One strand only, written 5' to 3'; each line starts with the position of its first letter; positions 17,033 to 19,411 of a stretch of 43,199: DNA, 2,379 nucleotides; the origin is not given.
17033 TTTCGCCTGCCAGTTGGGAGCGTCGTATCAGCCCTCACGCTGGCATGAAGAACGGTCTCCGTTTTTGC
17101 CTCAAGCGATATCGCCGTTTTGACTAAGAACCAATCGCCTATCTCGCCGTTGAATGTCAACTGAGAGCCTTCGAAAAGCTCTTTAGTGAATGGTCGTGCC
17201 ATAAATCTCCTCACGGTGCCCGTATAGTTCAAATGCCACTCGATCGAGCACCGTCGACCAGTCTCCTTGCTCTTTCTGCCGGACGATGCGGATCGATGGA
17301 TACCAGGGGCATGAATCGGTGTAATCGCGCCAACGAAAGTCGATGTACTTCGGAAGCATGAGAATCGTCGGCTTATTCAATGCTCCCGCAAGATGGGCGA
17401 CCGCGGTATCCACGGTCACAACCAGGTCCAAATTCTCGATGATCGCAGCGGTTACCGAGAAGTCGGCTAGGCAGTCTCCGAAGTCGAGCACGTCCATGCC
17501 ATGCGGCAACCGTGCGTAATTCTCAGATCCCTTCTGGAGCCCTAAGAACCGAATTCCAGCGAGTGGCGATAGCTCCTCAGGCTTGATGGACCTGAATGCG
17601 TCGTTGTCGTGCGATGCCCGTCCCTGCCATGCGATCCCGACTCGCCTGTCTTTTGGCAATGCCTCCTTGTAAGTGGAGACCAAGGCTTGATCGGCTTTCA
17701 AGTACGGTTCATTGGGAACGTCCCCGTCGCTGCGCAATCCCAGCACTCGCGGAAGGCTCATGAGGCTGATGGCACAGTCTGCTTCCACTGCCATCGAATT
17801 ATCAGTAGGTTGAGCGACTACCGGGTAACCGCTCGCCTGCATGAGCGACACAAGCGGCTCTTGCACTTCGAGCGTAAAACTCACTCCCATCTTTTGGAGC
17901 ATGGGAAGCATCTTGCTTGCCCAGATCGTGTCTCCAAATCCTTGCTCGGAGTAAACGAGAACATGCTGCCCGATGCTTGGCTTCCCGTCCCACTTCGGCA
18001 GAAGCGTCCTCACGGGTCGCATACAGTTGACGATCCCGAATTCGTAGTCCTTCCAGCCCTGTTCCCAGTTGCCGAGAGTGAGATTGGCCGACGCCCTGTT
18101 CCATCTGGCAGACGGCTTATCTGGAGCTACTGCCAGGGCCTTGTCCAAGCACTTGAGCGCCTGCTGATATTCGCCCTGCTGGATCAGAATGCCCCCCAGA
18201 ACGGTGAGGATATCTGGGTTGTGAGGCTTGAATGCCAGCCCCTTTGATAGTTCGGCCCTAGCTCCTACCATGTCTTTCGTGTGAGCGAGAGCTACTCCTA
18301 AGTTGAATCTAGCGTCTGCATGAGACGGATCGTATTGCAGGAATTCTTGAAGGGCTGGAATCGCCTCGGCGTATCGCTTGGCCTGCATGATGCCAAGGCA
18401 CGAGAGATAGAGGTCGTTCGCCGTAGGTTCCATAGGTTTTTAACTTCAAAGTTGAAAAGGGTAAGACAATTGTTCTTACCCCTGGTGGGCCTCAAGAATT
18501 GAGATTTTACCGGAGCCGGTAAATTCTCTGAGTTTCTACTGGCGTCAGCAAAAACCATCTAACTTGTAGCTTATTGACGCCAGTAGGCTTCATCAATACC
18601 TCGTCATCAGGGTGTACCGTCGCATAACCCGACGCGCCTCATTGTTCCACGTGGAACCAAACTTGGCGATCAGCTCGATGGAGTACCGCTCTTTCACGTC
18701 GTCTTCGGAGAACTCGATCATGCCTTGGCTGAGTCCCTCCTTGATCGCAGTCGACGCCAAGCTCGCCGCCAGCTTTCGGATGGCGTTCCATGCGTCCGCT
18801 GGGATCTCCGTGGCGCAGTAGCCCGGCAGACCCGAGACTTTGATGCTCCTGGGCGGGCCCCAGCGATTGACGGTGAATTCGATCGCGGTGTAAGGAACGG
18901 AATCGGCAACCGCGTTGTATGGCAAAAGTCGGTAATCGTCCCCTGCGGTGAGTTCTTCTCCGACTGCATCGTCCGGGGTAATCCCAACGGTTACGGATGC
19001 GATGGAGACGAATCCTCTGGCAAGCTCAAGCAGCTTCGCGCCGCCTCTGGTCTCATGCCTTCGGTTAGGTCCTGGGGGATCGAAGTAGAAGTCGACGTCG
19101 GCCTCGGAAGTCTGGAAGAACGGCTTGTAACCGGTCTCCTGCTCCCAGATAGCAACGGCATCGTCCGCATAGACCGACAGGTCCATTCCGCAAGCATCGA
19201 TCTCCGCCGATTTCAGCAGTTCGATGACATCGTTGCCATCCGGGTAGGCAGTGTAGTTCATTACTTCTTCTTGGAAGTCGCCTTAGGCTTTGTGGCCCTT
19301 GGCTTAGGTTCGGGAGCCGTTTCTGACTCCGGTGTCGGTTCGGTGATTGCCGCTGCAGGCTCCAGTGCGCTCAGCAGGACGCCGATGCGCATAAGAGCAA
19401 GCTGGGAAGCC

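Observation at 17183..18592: TPR + GT9-like glycosyltransferase inserted in the head-tail connector module behind its own terminator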

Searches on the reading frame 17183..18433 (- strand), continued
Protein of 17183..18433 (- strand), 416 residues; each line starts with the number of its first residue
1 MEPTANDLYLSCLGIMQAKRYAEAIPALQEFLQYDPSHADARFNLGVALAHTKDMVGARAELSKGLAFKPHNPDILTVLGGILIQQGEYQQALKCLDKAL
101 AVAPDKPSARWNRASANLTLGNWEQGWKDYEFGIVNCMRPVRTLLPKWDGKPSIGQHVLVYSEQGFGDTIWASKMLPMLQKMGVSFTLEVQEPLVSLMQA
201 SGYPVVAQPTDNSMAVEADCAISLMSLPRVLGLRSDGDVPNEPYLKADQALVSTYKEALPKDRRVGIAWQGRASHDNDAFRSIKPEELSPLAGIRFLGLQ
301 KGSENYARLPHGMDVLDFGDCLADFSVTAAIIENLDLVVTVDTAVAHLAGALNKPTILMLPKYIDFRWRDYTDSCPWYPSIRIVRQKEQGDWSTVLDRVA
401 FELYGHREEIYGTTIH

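Call 58: search_protein_families(library=pfam, alignment_id=A3, max_evalue=0.0001)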
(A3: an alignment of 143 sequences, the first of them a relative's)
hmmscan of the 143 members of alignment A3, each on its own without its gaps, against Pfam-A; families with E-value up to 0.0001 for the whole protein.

A. member 1, L003:4676-5083:- (135 aa): 0 families

B. families by the number of members that match (of 143 scanned): 84 families (the first 25 are shown)
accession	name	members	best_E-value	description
PF07068.17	Gp23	6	1.3e-97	Major capsid protein Gp23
PF05050.19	Methyltransf_21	4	3.2e-17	Methyltransferase FkbM domain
PF07719.23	TPR_2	3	5.7e-67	Tetratricopeptide repeat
PF13428.12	TPR_14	3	3.9e-33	Tetratricopeptide repeat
PF13489.12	Methyltransf_23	3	4.4e-17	Methyltransferase domain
PF20911.3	GP7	3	2.1e-14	Major capsid protein GP7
PF19835.5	SegE_GIY-YIG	3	1.9e-09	Putative endonuclease segE, GIY-YIG domain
PF13414.12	TPR_11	2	6.6e-83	TPR repeat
PF00515.34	TPR_1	2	1e-80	Tetratricopeptide repeat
PF13181.12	TPR_8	2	4.3e-60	Tetratricopeptide repeat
PF13431.12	TPR_17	2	3.4e-56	Tetratricopeptide repeat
PF13432.12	TPR_16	2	8.2e-50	Tetratricopeptide repeat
PF13424.12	TPR_12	2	3.8e-41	Tetratricopeptide repeat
PF14559.12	TPR_19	2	4.8e-36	Tetratricopeptide repeat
PF13176.12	TPR_7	2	1.8e-35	Tetratricopeptide repeat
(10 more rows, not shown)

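Call 59: get_annotated_region(hit=H6, flank=5000)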
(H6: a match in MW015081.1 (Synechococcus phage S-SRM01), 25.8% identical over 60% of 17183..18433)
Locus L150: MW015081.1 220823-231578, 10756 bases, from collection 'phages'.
description: Synechococcus phage S-SRM01, complete genome.
organism: Synechococcus phage S-SRM01 (NCBI taxid 2781608)
taxonomy: Viruses; Duplodnaviria; Heunggongvirae; Uroviricota; Caudoviricetes; Kyanoviridae; Serangoonvirus; Serangoonvirus essarone
host: Synechococcus sp. KCZYC6; source: Serangoon Reservoir; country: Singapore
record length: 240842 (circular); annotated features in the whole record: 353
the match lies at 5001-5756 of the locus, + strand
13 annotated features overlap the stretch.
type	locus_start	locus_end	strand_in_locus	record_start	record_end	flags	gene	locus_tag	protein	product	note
CDS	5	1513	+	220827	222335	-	-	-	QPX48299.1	putative tail fiber protein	-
CDS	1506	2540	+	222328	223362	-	-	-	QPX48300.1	hypothetical protein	-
CDS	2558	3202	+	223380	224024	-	-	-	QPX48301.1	hypothetical protein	-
CDS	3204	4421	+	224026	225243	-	-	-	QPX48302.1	hypothetical protein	-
CDS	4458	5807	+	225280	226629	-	-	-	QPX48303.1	tetratricopeptide repeat protein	-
CDS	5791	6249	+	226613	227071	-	-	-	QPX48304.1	hypothetical protein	-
CDS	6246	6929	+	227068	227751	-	-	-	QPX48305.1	hypothetical protein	-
CDS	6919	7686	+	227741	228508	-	-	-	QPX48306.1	hypothetical protein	-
CDS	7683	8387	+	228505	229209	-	-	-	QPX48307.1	hypothetical protein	-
CDS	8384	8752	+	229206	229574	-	-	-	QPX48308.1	hypothetical protein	-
CDS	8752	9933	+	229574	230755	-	-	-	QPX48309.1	hypothetical protein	-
CDS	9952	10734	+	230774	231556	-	-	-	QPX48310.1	sulfotransferase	-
CDS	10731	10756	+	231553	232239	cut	-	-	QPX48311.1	hypothetical protein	-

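Call 60: get_annotated_region(hit=H5, flank=5000)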
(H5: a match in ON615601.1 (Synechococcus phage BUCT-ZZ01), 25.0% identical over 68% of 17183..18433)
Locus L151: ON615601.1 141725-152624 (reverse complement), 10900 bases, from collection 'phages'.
description: Synechococcus phage BUCT-ZZ01, complete genome.
organism: Synechococcus phage BUCT-ZZ01 (NCBI taxid 2951202)
taxonomy: Viruses; Duplodnaviria; Heunggongvirae; Uroviricota; Caudoviricetes; Kyanoviridae
host: Synechococcus elongatus PCC 7942 = FACHB-805; source: lake; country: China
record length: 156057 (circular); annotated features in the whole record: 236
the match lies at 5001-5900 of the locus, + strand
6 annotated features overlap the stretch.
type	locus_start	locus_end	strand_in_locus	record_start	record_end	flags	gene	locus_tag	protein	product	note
CDS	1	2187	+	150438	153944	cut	-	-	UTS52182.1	tail fiber protein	-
CDS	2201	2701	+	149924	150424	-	-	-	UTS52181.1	hypothetical protein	-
CDS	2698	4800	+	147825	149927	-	-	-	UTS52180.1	BNR repeat domain protein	-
CDS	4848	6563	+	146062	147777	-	-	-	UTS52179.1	hypothetical protein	-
CDS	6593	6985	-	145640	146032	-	-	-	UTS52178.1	hypothetical protein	-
CDS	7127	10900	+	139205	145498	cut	-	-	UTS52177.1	virulence associated protein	T4-like phage virulence associated protein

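Call 96: fold_search(model_id=the predicted structure, library=viral)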
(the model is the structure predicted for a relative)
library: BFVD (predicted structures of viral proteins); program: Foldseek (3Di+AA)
matches with E <= 10: 842; with E <= 0.001: 40
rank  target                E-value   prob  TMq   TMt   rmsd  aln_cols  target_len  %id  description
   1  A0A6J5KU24            7.5e-21  1.00  0.77  0.72   4.2       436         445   21  Uncharacterized protein [uncultured Caudovirales phage]
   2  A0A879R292            1.5e-19  1.00  0.78  0.73   4.2       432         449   19  Tetratricopeptide repeat protein [Synechococcus phage S-SRM01]
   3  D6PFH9                8.1e-19  1.00  0.70  0.75   3.2       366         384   22  (no name in the UniProt tables at hand)
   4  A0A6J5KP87            2.1e-17  1.00  0.70  0.52   3.1       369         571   22  Uncharacterized protein [uncultured Caudovirales phage]
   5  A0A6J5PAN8            3.3e-14  1.00  0.53  0.70   4.9       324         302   24  Glycosyl transferase, family 9 [uncultured Caudovirales phage]
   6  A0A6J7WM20            5.2e-11  1.00  0.45  0.72   6.6       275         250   25  Glycosyl transferase, family 9 [uncultured Caudovirales phage]
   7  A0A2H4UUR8            3.4e-06  1.00  0.42  0.54   6.1       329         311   10  Uncharacterized protein [Bodo saltans virus]
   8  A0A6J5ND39            4.9e-06  1.00  0.30  0.16  16.8       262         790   11  Glycosyltransferase, DXD sugar-binding motif [uncultured Caudovirales phage]
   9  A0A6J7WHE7            6.2e-06  1.00  0.43  0.58   5.7       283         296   14  RfaF ADP-heptose,LPS heptosyltransferase [uncultured Caudovirales phage]
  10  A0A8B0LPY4            7.2e-06  1.00  0.30  0.51   1.5       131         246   22  Tetratricopeptide repeat protein [uncultured archaeal virus]
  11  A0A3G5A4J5            1.2e-05  1.00  0.28  0.15  15.2       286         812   11  Glycosyltransferase family 2 [Harvfovirus sp.]
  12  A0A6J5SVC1            1.5e-05  1.00  0.37  0.18   5.7       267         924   14  Glycosyltransferase Aah/TibC [uncultured Caudovirales phage]
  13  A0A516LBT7            1.7e-05  1.00  0.32  0.50   6.2       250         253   14  (no name in the UniProt tables at hand)
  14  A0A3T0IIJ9            2.3e-05  1.00  0.38  0.60   5.1       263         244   16  Uncharacterized protein [Vibrio virus vB_VspP_SBP1]
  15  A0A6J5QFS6            3.1e-05  1.00  0.28  0.22  12.5       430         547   12  Glycosyltransferase 2-like [uncultured Caudovirales phage]
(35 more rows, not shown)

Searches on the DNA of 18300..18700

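Call 70: search_rna_families(source=window, start=18300, end=18700, threshold=evalue, max_evalue=1)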
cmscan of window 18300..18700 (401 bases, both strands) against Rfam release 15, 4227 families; matches with E-value up to 1: 0.
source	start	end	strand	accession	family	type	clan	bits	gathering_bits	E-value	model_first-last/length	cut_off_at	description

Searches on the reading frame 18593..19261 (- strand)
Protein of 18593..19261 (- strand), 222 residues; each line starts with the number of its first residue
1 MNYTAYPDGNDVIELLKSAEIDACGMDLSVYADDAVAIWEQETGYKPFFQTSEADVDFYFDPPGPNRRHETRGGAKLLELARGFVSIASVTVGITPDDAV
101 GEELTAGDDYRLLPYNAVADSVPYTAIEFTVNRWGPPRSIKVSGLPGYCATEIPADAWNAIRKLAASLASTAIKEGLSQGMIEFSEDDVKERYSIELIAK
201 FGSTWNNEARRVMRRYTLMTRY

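Call 3: search_protein_families(library=pfam, proteins=[window:18593-19261:-], max_evalue=0.01)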
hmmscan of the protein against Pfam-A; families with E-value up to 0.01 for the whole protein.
window:18593-19261:- (222 aa): 0 families

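Call 5: search_protein_families(library=phrogs, proteins=[window:18593-19261:-], max_evalue=0.01)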
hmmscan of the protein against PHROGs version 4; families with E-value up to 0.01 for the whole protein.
window:18593-19261:- (222 aa): 0 families

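Call 98: find_related_loci(query=window:18596-19261:-, collection=metagenome_contigs, flank=6000)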
Query window:18596-19261:- (222 aa) in metagenome_contigs; peptide patterns used: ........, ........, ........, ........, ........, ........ (x = any residue, [..] = any of these).
351 stretches matched a pattern; 1 encode a relative of the query (tblastn E <= 1e-3); 1 distinct loci.
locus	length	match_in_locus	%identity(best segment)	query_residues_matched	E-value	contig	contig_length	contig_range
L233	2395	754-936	41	76-133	4e-7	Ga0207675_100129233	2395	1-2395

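Call 99: find_homologous_proteins(query=window:18596-19261:-, max_evalue=0.001)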
Query window:18596-19261:- (222 aa): 6 proteins with E <= 0.001 among 228 candidates.
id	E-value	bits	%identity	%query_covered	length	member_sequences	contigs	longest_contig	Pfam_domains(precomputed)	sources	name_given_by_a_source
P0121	8.6e-146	501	100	100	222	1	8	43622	-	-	-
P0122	2.2e-73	264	59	97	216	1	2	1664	-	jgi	jgi:hypothetical protein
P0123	2.5e-73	264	57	99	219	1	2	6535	-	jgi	jgi:hypothetical protein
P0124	4.0e-68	247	55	99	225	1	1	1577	-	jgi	jgi:hypothetical protein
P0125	3.0e-61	225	51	96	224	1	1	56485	-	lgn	-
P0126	2.3e-41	160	47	95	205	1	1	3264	-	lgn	-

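Call 100: find_encoding_contigs(protein=P0125, flank=9000, max_places=2)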
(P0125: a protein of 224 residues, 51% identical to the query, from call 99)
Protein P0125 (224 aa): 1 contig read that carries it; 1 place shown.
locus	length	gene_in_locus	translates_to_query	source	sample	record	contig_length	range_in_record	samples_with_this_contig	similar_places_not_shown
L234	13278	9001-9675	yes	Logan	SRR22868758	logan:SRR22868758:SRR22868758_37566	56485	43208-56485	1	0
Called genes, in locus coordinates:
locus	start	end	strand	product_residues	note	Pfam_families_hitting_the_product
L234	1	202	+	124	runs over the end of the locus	-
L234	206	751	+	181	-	PF01527:HTH_Tnp_1 (weak)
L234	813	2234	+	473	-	PF17289:Terminase_6C (faint)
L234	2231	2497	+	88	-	-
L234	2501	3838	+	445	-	PF04860:Phage_portal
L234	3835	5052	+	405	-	-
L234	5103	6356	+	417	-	PF25145:NfeD1b_N (faint), PF01343:Peptidase_S49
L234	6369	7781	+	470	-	PF05065:Phage_capsid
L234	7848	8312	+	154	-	-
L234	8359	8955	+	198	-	-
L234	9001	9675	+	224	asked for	-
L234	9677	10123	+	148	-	-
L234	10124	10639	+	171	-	-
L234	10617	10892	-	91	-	-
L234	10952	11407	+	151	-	-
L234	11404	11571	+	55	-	-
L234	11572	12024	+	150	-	-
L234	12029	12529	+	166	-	-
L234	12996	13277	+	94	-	?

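Call 101: find_encoding_contigs(protein=P0123, flank=9000, max_places=2)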
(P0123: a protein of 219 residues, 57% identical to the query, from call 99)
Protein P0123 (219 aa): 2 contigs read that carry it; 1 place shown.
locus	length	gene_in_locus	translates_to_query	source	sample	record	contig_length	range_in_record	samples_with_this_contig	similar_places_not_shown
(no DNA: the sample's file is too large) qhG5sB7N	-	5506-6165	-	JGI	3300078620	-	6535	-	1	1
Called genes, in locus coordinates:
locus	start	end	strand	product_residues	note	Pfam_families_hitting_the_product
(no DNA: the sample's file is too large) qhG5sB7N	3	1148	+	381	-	?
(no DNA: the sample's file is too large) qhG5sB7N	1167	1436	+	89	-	-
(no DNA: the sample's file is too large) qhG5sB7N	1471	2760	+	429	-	PF25145:NfeD1b_N (weak), PF01343:Peptidase_S49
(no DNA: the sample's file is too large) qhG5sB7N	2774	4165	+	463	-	PF05065:Phage_capsid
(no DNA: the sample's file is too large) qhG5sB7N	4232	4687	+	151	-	-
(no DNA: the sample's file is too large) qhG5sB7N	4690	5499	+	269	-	-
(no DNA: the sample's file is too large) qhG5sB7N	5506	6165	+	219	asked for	-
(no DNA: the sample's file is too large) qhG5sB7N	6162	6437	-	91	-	-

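Call 102: find_encoding_contigs(protein=P0126, flank=9000, max_places=2)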
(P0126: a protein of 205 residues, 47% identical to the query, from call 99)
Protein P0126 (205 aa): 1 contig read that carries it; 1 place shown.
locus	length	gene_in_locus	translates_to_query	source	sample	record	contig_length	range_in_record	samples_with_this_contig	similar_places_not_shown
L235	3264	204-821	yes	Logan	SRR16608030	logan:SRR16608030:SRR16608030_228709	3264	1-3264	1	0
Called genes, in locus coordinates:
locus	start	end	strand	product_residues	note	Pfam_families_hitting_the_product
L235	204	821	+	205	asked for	-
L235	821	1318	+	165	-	-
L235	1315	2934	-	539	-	-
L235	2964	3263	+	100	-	?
